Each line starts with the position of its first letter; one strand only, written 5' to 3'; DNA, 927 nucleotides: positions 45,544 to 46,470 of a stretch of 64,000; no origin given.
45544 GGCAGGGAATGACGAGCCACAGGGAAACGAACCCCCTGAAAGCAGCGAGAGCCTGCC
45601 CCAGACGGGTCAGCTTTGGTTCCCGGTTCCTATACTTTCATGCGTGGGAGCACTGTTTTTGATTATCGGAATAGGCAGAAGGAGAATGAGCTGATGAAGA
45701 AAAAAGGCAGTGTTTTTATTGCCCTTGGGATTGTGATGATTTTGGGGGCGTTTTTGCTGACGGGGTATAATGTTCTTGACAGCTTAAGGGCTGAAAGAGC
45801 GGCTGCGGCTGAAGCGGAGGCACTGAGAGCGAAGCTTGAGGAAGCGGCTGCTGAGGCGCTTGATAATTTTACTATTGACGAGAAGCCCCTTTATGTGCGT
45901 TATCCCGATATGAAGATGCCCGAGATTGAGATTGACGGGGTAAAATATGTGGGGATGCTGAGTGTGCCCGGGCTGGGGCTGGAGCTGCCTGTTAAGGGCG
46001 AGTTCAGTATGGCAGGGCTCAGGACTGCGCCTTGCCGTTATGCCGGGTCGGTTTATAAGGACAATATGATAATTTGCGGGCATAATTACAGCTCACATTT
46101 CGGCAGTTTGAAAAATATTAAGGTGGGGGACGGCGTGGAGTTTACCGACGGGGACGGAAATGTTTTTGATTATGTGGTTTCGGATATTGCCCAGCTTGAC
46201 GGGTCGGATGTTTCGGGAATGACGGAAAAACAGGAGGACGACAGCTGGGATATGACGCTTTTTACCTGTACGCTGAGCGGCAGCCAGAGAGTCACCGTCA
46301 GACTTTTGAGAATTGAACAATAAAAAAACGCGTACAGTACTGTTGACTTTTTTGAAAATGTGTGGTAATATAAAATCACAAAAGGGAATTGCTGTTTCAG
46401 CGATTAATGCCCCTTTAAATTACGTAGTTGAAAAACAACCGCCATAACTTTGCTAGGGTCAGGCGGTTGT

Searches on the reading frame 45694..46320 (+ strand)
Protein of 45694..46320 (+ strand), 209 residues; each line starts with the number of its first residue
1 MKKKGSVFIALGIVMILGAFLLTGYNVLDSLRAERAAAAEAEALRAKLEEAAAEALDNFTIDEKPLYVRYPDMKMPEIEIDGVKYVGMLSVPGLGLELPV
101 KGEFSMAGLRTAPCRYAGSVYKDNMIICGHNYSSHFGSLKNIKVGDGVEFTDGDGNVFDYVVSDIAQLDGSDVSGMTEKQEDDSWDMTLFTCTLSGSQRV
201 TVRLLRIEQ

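Call 70: find_homologous_proteins(query=window:45694-46320:+, max_evalue=1e-40)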
Query window:45694-46320:+ (209 aa): 65 proteins with E <= 1e-40 among 8000 candidates.
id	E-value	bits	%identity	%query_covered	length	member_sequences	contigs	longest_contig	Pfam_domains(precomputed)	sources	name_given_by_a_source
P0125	5.3e-133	459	100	100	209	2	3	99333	PF04203.19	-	-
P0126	3.6e-124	430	92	100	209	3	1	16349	PF04203.19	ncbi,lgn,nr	ncbi:MAG: sortase [Eubacterium sp.]|nr:sortase [Eubacterium sp.]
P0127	1.9e-116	405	86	100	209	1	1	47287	PF04203.19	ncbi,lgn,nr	ncbi:MAG: sortase [Clostridiales bacterium]|nr:sortase [Clostridiales bacterium]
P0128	5.8e-101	354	74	100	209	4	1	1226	PF04203.19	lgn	-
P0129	8.3e-87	308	66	99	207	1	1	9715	PF04203.19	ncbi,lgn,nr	ncbi:MAG: sortase [Clostridiales bacterium]|nr:sortase [Clostridiales bacterium]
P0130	1.1e-86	307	63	100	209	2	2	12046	PF04203.19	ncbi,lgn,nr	ncbi:MAG: sortase [Clostridiales bacterium]|nr:sortase [Clostridiales bacterium]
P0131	2.0e-86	307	65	100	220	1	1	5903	PF04203.19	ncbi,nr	ncbi:MAG: sortase [Clostridiales bacterium]|nr:sortase [Clostridiales bacterium]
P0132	5.2e-68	247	55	97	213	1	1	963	PF04203.19,PF20260.5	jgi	jgi:sortase A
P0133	4.8e-67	243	54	99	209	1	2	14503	PF04203.19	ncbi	-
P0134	1.7e-66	242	54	99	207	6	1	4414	PF04203.19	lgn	-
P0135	7.1e-66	240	54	98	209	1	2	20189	PF04203.19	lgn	-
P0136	1.1e-65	239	52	99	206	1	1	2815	PF04203.19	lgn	-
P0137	4.9e-65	237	55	99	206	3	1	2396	PF04203.19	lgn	-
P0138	5.8e-61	224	52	99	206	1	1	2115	PF04203.19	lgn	-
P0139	1.5e-60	222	54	97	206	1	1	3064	PF04203.19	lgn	-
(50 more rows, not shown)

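Call 71: find_encoding_contigs(protein=P0126, flank=8000, max_places=4)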
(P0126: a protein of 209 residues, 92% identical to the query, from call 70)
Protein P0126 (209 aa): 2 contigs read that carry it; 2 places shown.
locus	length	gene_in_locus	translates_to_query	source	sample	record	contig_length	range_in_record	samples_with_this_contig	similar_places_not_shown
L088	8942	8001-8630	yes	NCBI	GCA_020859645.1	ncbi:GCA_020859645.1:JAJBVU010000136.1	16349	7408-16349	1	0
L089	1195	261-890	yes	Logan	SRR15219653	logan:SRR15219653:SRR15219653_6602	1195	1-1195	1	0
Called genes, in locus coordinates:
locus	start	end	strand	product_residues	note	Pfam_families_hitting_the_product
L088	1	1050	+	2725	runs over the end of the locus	PF18283:CBM77 (weak)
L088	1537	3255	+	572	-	PF17802:SpaA, PF00746:Gram_pos_anchor (weak)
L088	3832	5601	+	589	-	PF16569:GramPos_pilinBB, PF17802:SpaA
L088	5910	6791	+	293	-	PF04203:Sortase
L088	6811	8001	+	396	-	PF17802:SpaA (faint), PF05738:Cna_B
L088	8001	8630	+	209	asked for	PF04203:Sortase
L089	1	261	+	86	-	?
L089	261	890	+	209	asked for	PF04203:Sortase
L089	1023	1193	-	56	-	?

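Call 72: find_encoding_contigs(protein=P0127, flank=8000, max_places=4)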
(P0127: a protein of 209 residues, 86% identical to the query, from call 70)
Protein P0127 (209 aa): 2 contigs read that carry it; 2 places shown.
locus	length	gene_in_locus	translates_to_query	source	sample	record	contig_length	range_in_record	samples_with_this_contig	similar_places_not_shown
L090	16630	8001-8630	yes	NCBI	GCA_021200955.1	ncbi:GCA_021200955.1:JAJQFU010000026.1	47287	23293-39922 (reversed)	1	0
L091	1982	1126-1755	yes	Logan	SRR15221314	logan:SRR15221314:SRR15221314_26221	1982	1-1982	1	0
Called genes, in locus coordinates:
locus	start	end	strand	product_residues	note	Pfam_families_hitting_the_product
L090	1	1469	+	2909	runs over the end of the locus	-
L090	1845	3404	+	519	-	PF16569:GramPos_pilinBB, PF17802:SpaA, PF00746:Gram_pos_anchor (weak)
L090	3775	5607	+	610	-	PF17802:SpaA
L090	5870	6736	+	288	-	PF04203:Sortase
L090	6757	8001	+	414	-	PF17802:SpaA (faint), PF05738:Cna_B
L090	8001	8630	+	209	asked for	PF04203:Sortase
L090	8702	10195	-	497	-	PF00474:SSF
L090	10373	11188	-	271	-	PF04909:Amidohydro_2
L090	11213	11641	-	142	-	PF01842:ACT, PF13291:ACT_4 (faint), PF19571:ACT_8, PF13840:ACT_7 (faint), PF22468:ACT_9 (faint), PF22629:ACT_AHAS_ss (faint)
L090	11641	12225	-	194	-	PF01558:POR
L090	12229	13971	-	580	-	PF01855:POR_N, PF02775:TPP_enzyme_C, PF00037:Fer4 (weak)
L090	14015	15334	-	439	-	PF00501:AMP-binding, PF14535:AMP-binding_C_2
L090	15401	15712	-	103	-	PF01371:Trp_repressor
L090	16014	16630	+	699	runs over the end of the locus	PF00580:UvrD-helicase, PF00270:DEAD (weak), PF13245:AAA_19, PF13538:UvrD_C_2 (faint), PF13361:UvrD_C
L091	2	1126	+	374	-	?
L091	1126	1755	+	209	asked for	PF04203:Sortase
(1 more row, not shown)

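Call 75: find_encoding_contigs(protein=P0130, flank=5000, max_places=3)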
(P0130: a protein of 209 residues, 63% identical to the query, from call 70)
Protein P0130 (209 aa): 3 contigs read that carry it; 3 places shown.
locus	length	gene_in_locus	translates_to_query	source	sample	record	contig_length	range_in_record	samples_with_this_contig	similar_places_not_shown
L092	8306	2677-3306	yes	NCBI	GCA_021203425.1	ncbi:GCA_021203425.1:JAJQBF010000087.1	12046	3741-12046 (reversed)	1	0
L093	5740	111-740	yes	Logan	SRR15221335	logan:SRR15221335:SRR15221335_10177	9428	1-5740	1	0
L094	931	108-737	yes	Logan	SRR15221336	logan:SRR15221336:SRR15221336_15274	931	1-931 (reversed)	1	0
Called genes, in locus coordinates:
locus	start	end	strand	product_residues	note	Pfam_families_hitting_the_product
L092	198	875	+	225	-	-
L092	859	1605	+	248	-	PF09359:VTC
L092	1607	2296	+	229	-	PF16316:DUF4956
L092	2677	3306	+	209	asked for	PF04203:Sortase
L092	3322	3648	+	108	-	-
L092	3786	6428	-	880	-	PF00133:tRNA-synt_1, PF09334:tRNA-synt_1g, PF21349:RUBY_RBDX (faint), PF13603:tRNA-synt_1_2, PF09334:tRNA-synt_1g (weak), PF08264:Anticodon_1, PF10458:Val_tRNA-synt_C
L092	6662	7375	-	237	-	PF00892:EamA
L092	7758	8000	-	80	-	PF00381:PTS-HPr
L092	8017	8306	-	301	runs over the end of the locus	PF14527:LAGLIDADG_WhiA, PF02650:HTH_WhiA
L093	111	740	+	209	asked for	PF04203:Sortase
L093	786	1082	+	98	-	-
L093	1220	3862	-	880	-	PF00133:tRNA-synt_1, PF09334:tRNA-synt_1g, PF21349:RUBY_RBDX (faint), PF13603:tRNA-synt_1_2, PF09334:tRNA-synt_1g (weak), PF08264:Anticodon_1, PF10458:Val_tRNA-synt_C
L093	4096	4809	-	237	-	PF00892:EamA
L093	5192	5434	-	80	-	PF00381:PTS-HPr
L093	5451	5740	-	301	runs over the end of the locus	PF14527:LAGLIDADG_WhiA, PF02650:HTH_WhiA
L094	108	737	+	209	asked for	PF04203:Sortase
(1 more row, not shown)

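Call 76: find_encoding_contigs(protein=P0129, flank=5000, max_places=3)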
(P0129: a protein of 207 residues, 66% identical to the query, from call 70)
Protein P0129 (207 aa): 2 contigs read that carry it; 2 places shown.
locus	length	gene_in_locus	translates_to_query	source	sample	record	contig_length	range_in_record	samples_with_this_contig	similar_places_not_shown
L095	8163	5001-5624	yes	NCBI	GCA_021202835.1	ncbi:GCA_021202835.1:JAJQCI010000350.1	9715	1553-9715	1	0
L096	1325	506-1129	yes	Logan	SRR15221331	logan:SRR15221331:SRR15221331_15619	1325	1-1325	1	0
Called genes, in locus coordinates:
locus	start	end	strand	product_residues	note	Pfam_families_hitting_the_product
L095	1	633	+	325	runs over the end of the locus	-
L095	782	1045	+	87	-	-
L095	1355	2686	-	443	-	PF00860:Xan_ur_permease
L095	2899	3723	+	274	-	PF04203:Sortase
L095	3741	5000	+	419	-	PF05738:Cna_B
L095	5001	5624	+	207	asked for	PF04203:Sortase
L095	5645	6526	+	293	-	PF00126:HTH_1, PF03466:LysR_substrate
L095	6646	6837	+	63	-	-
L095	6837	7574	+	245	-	PF02627:CMD, PF07883:Cupin_2 (weak)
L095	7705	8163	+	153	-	PF12682:Flavodoxin_4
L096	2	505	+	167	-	?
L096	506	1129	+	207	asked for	PF04203:Sortase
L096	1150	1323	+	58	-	?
